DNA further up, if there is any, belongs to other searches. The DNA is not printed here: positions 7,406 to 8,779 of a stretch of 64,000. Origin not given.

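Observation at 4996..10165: Minimal Ech/Mbh-like [NiFe] hydrogenase module with no adjacent membrane subunits, embedded with RAM-domain, FrhB-like, PurM-fold, ferredoxin and NikR genes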

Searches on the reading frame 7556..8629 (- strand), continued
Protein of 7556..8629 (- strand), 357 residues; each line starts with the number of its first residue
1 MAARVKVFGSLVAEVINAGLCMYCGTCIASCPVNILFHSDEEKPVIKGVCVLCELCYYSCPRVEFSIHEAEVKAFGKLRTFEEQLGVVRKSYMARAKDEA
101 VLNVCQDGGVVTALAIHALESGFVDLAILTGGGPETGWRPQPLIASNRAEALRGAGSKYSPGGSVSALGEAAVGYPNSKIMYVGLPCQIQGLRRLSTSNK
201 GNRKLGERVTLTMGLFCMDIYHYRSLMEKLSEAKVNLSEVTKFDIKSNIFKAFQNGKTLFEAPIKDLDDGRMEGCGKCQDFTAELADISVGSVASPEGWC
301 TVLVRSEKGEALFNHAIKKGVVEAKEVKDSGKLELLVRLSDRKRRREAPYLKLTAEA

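Call 39: find_homologous_proteins(query=window:7556-8629:-, max_evalue=1e-30)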
Query window:7556-8629:- (357 aa): 711 proteins with E <= 1e-30 among 6537 candidates; the best 120 are listed.
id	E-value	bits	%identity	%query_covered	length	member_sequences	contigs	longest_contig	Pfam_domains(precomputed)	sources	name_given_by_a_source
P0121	8.9e-237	802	100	100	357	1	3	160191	PF14697.12,PF04432.19,PF04422.19,PF00037.33,PF13484.12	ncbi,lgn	ncbi:MAG: Coenzyme F420 hydrogenase/dehydrogenase, beta subunit C-terminal domain [Candidatus Bathya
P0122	8.0e-209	711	86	100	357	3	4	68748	PF14697.12,PF04432.19,PF04422.19,PF00037.33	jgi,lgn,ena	jgi:coenzyme F420 hydrogenase subunit beta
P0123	4.3e-202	688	84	100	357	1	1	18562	PF14697.12,PF04432.19,PF04422.19,PF00037.33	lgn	-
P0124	1.5e-131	457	57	100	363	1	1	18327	PF04432.19,PF04422.19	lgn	-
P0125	1.5e-131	456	55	99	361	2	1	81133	PF04432.19,PF04422.19,PF00037.33,PF13187.12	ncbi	ncbi:MAG: Coenzyme F420 hydrogenase/dehydrogenase, beta subunit C-terminal domain [Candidatus Bathya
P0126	1.4e-128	447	55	100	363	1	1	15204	PF04432.19,PF04422.19,PF00037.33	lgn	-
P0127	3.5e-127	442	55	99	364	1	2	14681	PF04432.19,PF04422.19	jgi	-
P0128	1.7e-126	440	52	99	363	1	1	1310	PF14697.12,PF04432.19,PF04422.19,PF00037.33,PF13237.12,PF13187.12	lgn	-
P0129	4.1e-126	439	54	99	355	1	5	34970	PF04432.19,PF04422.19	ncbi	ncbi:MAG: Coenzyme F420 hydrogenase/dehydrogenase, beta subunit C-terminal domain [Candidatus Bathya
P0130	2.1e-125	436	54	99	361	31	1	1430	PF04432.19,PF04422.19,PF00037.33,PF13237.12,PF13187.12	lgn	-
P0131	1.1e-123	431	54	99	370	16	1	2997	PF04432.19,PF04422.19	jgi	jgi:coenzyme F420 hydrogenase subunit beta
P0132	9.0e-119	414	53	100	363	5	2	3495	PF14697.12,PF04432.19,PF04422.19,PF00037.33,PF13237.12,PF13187.12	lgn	-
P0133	1.1e-118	414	55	91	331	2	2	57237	PF04432.19,PF04422.19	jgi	jgi:coenzyme F420 hydrogenase subunit beta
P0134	1.5e-116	407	54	90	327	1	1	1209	PF04432.19,PF04422.19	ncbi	ncbi:MAG: Coenzyme F420 hydrogenase/dehydrogenase, beta subunit C-terminal domain, partial [Candidat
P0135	2.8e-116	406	54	91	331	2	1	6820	PF04432.19,PF04422.19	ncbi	ncbi:MAG: Coenzyme F420 hydrogenase/dehydrogenase, beta subunit C-terminal domain, partial [Candidat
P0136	1.3e-115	404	51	99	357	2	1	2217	PF04432.19,PF04422.19,PF13187.12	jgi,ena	-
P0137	5.8e-112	392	48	99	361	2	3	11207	PF04432.19,PF04422.19,PF00037.33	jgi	jgi:coenzyme F420 hydrogenase subunit beta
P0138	1.8e-111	390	51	99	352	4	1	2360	PF04432.19,PF04422.19,PF00037.33,PF13187.12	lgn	-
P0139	4.0e-111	389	51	97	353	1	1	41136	PF04432.19,PF04422.19,PF00037.33,PF13237.12,PF13187.12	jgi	-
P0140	1.6e-109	384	48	99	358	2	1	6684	PF04432.19,PF04422.19,PF00037.33,PF12838.13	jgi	jgi:coenzyme F420 hydrogenase subunit beta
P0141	1.7e-109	384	48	99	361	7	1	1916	PF04432.19,PF04422.19,PF00037.33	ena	-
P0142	9.0e-109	382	50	99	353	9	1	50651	PF04432.19,PF04422.19,PF13187.12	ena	-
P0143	2.9e-108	380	48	98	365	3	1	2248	PF14697.12,PF04432.19,PF04422.19,PF00037.33,PF13237.12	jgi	jgi:coenzyme F420 hydrogenase subunit beta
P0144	2.9e-108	380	48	98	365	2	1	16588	PF14697.12,PF04432.19,PF04422.19,PF00037.33,PF13237.12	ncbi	ncbi:Coenzyme F420 hydrogenase/dehydrogenase, beta subunit C-terminal domain [[Eubacterium] cellulos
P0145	7.5e-108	379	50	99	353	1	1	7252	PF04432.19,PF04422.19,PF00037.33,PF13237.12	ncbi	-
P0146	1.1e-107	378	50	97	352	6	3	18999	PF04432.19,PF04422.19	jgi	-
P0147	1.4e-107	378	48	98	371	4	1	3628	PF04432.19,PF04422.19,PF00037.33,PF12838.13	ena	-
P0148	6.8e-107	375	47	98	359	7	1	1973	PF14697.12,PF04432.19,PF04422.19,PF00037.33,PF12838.13,PF13237.12,PF13183.12,PF13187.12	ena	-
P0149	2.2e-106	374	49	99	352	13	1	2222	PF04432.19,PF04422.19,PF00037.33,PF13237.12,PF13187.12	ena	-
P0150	2.9e-106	373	47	93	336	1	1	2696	PF04432.19,PF04422.19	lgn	-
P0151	4.2e-106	373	48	98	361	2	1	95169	PF04432.19,PF04422.19,PF00037.33,PF13237.12,PF13187.12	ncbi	ncbi:MAG: Coenzyme F420 hydrogenase/dehydrogenase, beta subunit C-terminal domain [Candidatus Bathya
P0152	9.3e-106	372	49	97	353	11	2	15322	PF04432.19,PF04422.19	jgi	-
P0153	4.9e-105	369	46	98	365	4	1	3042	PF04432.19,PF04422.19,PF00037.33,PF13237.12,PF13187.12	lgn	-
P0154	9.1e-105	368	47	98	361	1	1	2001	PF04432.19,PF04422.19,PF00037.33,PF13187.12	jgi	jgi:coenzyme F420 hydrogenase subunit beta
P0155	2.1e-104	367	47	97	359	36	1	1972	PF04432.19,PF04422.19,PF00037.33,PF13237.12,PF13183.12,PF13187.12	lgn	-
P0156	2.9e-104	367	47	99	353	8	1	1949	PF04432.19,PF04422.19,PF00037.33,PF13187.12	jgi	-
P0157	3.7e-103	363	46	98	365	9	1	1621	PF04432.19,PF04422.19,PF00037.33,PF12838.13,PF13237.12,PF13187.12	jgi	-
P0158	4.5e-103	363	46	98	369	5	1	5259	PF14697.12,PF04432.19,PF04422.19,PF00037.33,PF12838.13,PF13237.12,PF13187.12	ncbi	-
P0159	1.8e-102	361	47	96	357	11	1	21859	PF04432.19,PF04422.19,PF00037.33,PF13534.12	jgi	-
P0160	3.0e-102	360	45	97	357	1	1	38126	PF04432.19,PF04422.19,PF00037.33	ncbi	-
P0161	5.1e-102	359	46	99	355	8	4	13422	PF04432.19,PF04422.19,PF13237.12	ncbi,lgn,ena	-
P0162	7.0e-102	359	45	97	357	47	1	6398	PF04432.19,PF04422.19,PF00037.33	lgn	-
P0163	1.1e-101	358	46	99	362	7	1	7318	PF04432.19,PF04422.19,PF00037.33,PF12838.13,PF13237.12,PF13187.12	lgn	-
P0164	1.1e-101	358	45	98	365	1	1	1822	PF04432.19,PF04422.19,PF00037.33,PF13187.12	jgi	-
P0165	3.2e-101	357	47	97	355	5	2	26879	PF04432.19,PF04422.19,PF00037.33,PF13237.12,PF13187.12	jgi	-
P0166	1.7e-100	354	47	93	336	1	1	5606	PF04432.19,PF04422.19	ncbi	-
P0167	5.7e-100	353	49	93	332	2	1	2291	PF04432.19,PF04422.19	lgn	-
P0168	7.7e-100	352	44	98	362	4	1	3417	PF14697.12,PF04432.19,PF04422.19,PF00037.33,PF13237.12,PF13187.12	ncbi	ncbi:MAG: Coenzyme F420 hydrogenase/dehydrogenase, beta subunit C-terminal domain [Candidatus Bathya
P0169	9.1e-100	352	46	98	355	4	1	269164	PF14697.12,PF04432.19,PF04422.19,PF00037.33,PF12838.13,PF13237.12,PF13187.12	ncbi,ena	-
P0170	1.3e-99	351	46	99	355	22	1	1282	PF04432.19,PF04422.19,PF00037.33,PF13237.12,PF13183.12,PF13187.12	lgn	-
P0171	1.4e-98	348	49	93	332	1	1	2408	PF04432.19,PF04422.19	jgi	-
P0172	4.9e-98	346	49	93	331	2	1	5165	PF04432.19,PF04422.19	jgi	-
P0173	4.0e-97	343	45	97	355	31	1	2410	PF04432.19,PF04422.19,PF00037.33,PF12838.13,PF13237.12,PF13187.12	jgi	-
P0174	7.5e-97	342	45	91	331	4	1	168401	PF04432.19,PF04422.19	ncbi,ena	-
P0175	1.3e-95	338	47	91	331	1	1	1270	PF04432.19,PF04422.19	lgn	-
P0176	3.3e-95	337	45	97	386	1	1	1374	PF04432.19,PF04422.19,PF00037.33,PF13183.12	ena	-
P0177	4.0e-95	337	44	98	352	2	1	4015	PF04432.19,PF04422.19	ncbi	-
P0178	4.4e-93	330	43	97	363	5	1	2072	PF04432.19,PF04422.19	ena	-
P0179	1.6e-92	328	43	98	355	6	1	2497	PF04432.19,PF04422.19,PF00037.33,PF12838.13,PF13237.12,PF13187.12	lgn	-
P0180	3.4e-92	327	42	99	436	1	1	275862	PF04432.19,PF04422.19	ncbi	-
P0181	5.0e-91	323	45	93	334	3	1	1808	PF04432.19,PF04422.19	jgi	-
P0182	2.0e-90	321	41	96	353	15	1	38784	PF04432.19,PF04422.19,PF00037.33,PF13237.12,PF13187.12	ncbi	ncbi:Coenzyme F420 hydrogenase/dehydrogenase, beta subunit C-terminal domain [[Eubacterium] cellulos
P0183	2.9e-90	321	42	97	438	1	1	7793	PF04432.19,PF04422.19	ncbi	-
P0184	3.9e-90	320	42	97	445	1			PF04432.19,PF04422.19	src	-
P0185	6.1e-90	320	41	97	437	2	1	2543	PF04432.19,PF04422.19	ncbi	-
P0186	1.5e-89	318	42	97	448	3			PF04432.19,PF04422.19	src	-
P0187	1.7e-89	318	41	97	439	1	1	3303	PF04432.19,PF04422.19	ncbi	-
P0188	1.7e-89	318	41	97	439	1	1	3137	PF04432.19,PF04422.19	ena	-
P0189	1.7e-89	318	41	97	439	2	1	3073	PF04432.19,PF04422.19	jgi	-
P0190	1.7e-89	318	41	96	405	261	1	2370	PF04432.19,PF04422.19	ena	-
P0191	2.6e-89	318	45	96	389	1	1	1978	PF04432.19,PF04422.19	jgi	jgi:coenzyme F420 hydrogenase subunit beta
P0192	5.2e-89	317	42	96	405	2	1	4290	PF04432.19,PF04422.19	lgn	-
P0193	5.4e-89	317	41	98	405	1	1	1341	PF04432.19,PF04422.19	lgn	-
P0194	8.3e-89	316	40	97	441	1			PF04432.19,PF04422.19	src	-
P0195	9.9e-89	316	41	97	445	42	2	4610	PF04432.19,PF04422.19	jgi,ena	-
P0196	1.0e-88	316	41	97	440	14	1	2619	PF04432.19,PF04422.19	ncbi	-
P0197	1.1e-88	315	41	97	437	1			PF04432.19,PF04422.19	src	-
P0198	1.5e-88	315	41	97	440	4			PF04432.19,PF04422.19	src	-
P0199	1.5e-88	315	41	97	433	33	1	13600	PF04432.19,PF04422.19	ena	-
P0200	1.8e-88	315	44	96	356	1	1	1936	PF04432.19,PF04422.19,PF00037.33,PF13183.12,PF13187.12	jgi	-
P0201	2.1e-88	315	44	96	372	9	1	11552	PF04432.19,PF04422.19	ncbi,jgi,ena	ncbi:MAG: Coenzyme F420 hydrogenase/dehydrogenase, beta subunit C-terminal domain [Candidatus Bathya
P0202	2.3e-88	314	41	99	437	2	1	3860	PF04432.19,PF04422.19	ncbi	-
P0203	3.0e-88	314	45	96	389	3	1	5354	PF04432.19,PF04422.19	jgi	jgi:coenzyme F420 hydrogenase subunit beta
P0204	5.2e-88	313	41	96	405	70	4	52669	PF04432.19,PF04422.19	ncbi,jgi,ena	-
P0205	5.8e-88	313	40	99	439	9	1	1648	PF04432.19,PF04422.19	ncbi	-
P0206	5.9e-88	313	44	99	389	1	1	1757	PF04432.19,PF04422.19,PF00037.33,PF13237.12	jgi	jgi:coenzyme F420 hydrogenase subunit beta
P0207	6.0e-88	313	45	96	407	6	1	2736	PF04432.19,PF04422.19,PF00037.33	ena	-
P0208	7.1e-88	313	41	98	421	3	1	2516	PF04432.19,PF04422.19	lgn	-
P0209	1.4e-87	312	40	97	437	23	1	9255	PF04432.19,PF04422.19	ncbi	-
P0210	1.4e-87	312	44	97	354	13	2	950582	PF04432.19,PF04422.19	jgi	jgi:coenzyme F420 hydrogenase subunit beta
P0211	2.0e-87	311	41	97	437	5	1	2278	PF04432.19,PF04422.19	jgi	jgi:coenzyme F420 hydrogenase subunit beta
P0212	2.8e-87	311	44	97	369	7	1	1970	PF04432.19,PF04422.19,PF00037.33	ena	-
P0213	2.8e-87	311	45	90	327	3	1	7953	PF04432.19,PF04422.19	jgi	jgi:coenzyme F420 hydrogenase subunit beta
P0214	3.1e-87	311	41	97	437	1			PF04432.19,PF04422.19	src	-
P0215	3.2e-87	311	39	99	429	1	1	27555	PF04432.19,PF04422.19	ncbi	-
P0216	4.8e-87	310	44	96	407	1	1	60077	PF04432.19,PF04422.19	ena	-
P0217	5.9e-87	310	45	96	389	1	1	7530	PF04432.19,PF04422.19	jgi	jgi:coenzyme F420 hydrogenase subunit beta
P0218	6.0e-87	310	44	96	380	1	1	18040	PF04432.19,PF04422.19,PF00037.33,PF13237.12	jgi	jgi:coenzyme F420 hydrogenase subunit beta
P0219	6.2e-87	310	41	96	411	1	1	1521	PF14697.12,PF04432.19,PF04422.19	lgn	-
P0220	6.7e-87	310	40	97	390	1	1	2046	PF04432.19,PF04422.19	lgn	-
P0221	7.6e-87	309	41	98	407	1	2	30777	PF04432.19,PF04422.19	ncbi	-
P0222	1.0e-86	309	41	97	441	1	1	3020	PF04432.19,PF04422.19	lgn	-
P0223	1.3e-86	309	41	96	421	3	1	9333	PF04432.19,PF04422.19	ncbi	-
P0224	1.5e-86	308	44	96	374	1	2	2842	PF04432.19,PF04422.19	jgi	jgi:coenzyme F420 hydrogenase subunit beta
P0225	1.7e-86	308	40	97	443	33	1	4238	PF04432.19,PF04422.19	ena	-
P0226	1.8e-86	308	42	97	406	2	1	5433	PF14697.12,PF04432.19,PF04422.19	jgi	jgi:coenzyme F420 hydrogenase subunit beta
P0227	2.6e-86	308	45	96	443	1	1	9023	PF04432.19,PF04422.19,PF00037.33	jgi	jgi:coenzyme F420 hydrogenase subunit beta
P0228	3.2e-86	307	40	96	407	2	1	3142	PF04432.19,PF04422.19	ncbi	-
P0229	4.0e-86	307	42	97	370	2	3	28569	PF04432.19,PF04422.19,PF00037.33,PF13237.12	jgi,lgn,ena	jgi:coenzyme F420 hydrogenase subunit beta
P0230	4.1e-86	307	41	96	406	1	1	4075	PF04432.19,PF04422.19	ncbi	-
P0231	4.4e-86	307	39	97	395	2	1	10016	PF04432.19,PF04422.19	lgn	-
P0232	5.4e-86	307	41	97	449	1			PF04432.19,PF04422.19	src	-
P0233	1.0e-85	306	41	98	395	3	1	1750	PF04432.19,PF04422.19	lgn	-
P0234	2.0e-85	305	44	99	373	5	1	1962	PF04432.19,PF04422.19,PF00037.33,PF13237.12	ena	-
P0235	2.8e-85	304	44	97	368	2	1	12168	PF04432.19,PF04422.19,PF00037.33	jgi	jgi:coenzyme F420 hydrogenase subunit beta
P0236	2.9e-85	304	44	96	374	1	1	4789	PF04432.19,PF04422.19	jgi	jgi:coenzyme F420 hydrogenase subunit beta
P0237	3.1e-85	304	43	96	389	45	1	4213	PF04432.19,PF04422.19,PF00037.33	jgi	-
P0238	3.6e-85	304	44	96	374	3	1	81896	PF04432.19,PF04422.19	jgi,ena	-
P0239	5.1e-85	303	40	96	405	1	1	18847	PF04432.19,PF04422.19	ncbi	-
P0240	7.9e-85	303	40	96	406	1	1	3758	PF04432.19,PF04422.19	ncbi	-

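Call 40: find_encoding_contigs(protein=P0125, flank=7000, max_places=1)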
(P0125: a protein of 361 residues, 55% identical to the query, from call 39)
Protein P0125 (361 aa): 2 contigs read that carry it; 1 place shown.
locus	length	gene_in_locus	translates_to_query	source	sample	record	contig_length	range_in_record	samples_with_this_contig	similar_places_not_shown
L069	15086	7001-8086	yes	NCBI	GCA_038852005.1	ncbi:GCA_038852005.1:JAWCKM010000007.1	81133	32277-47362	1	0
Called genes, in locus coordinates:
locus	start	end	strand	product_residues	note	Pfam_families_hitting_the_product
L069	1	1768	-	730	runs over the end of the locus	PF02359:CDC48_N, PF02933:CDC48_2, PF13191:AAA_16 (weak), PF00004:AAA, PF05496:RuvB_N, PF17862:AAA_lid_3, PF00004:AAA, PF17862:AAA_lid_3, +24 more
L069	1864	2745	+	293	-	PF25133:TYW2_N_2, PF02475:TRM5-TYW2_MTfase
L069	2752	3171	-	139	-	-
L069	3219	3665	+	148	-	PF02629:CoA_binding (faint), PF13380:CoA_binding_2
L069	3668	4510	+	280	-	PF01996:F420_ligase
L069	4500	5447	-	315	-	PF01874:CitG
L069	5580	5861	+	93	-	-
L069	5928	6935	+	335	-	PF02568:ThiI, PF03054:tRNA_Me_trans, PF18297:NFACT-R_2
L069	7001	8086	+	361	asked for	PF00037:Fer4 (weak), PF13187:Fer4_9 (weak), PF04422:FrhB_FdhB_N, PF04432:FrhB_FdhB_C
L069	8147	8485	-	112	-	PF14697:Fer4_21 (weak), PF00037:Fer4, PF12797:Fer4_2 (weak), PF12837:Fer4_6 (weak), PF13237:Fer4_10, PF14697:Fer4_21, PF12838:Fer4_7, PF13187:Fer4_9, +8 more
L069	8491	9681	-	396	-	PF00374:NiFeSe_Hases, PF00346:Complex1_49kDa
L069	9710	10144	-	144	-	PF01058:Oxidored_q6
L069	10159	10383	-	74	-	PF01037:AsnC_trans_reg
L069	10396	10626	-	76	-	PF01037:AsnC_trans_reg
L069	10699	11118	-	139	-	PF01989:AcnX_swivel_put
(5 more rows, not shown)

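Call 41: find_encoding_contigs(protein=P0139, flank=7000, max_places=1)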
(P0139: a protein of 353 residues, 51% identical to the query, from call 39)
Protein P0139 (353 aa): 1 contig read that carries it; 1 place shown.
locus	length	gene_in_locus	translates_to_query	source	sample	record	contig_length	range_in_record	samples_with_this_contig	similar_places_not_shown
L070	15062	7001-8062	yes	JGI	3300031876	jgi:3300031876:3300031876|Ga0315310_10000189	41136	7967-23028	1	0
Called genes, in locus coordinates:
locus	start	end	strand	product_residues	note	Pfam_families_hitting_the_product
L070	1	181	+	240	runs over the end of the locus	PF01909:NTP_transf_2 (weak)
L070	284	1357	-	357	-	PF26356:Pelota_N, PF03464:eRF1_2, PF03465:eRF1_3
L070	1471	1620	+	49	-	-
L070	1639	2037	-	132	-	-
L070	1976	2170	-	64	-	PF01781:Ribosomal_L38e (weak)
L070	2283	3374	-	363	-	-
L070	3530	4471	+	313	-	-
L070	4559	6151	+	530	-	PF13520:AA_permease_2, PF00324:AA_permease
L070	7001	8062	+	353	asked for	PF00037:Fer4 (weak), PF13187:Fer4_9 (weak), PF13237:Fer4_10 (weak), PF04422:FrhB_FdhB_N, PF04432:FrhB_FdhB_C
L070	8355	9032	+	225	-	PF00085:Thioredoxin (faint), PF23357:DUF7088 (faint), PF13098:Thioredoxin_2 (faint), PF13192:Thioredoxin_3 (weak), PF00462:Glutaredoxin (faint), PF05768:Glrx-like (faint), PF13192:Thioredoxin_3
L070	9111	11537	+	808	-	PF20437:LonC_helical, PF13654:AAA_32, PF20436:LonB_AAA-LID, PF05362:Lon_C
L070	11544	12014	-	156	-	PF02915:Rubrerythrin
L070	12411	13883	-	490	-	PF14890:Intein_splicing (faint), PF14528:LAGLIDADG_3 (faint), PF01592:NifU_N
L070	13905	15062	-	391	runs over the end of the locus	PF00266:Aminotran_5, PF01041:DegT_DnrJ_EryC1 (faint), PF01212:Beta_elim_lyase (weak)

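Call 42: find_encoding_contigs(protein=P0151, flank=7000, max_places=1)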
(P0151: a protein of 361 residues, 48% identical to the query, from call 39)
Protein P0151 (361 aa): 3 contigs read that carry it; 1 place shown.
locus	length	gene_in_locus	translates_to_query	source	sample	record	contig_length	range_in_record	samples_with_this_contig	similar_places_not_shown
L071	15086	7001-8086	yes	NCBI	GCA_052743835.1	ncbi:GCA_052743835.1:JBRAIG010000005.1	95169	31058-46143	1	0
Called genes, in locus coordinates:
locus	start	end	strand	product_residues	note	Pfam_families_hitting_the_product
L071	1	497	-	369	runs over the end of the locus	PF01321:Creatinase_N, PF00557:Peptidase_M24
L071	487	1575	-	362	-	PF04055:Radical_SAM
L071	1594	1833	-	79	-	-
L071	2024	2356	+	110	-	PF04756:OST3_OST6 (weak), PF00085:Thioredoxin, PF13098:Thioredoxin_2 (weak), PF13905:Thioredoxin_8 (faint)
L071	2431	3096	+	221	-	PF00730:HhH-GPD, PF14520:HHH_5 (faint), PF00633:HHH (weak)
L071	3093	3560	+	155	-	PF13298:LigD_N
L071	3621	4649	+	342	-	PF04055:Radical_SAM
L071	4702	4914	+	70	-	-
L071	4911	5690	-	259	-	-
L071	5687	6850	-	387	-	PF00579:tRNA-synt_1b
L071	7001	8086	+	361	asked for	PF00037:Fer4 (weak), PF13187:Fer4_9 (weak), PF13237:Fer4_10 (faint), PF04422:FrhB_FdhB_N, PF04432:FrhB_FdhB_C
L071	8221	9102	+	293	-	PF16881:LIAS_N, PF04055:Radical_SAM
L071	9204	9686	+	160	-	-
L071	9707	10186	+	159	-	-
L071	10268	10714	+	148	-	PF13620:CarboxypepD_reg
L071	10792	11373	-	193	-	-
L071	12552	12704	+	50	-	-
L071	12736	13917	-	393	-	PF04055:Radical_SAM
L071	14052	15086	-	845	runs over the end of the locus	PF01564:Spermine_synth, PF24961:NfeD_membrane (weak), PF01957:NfeD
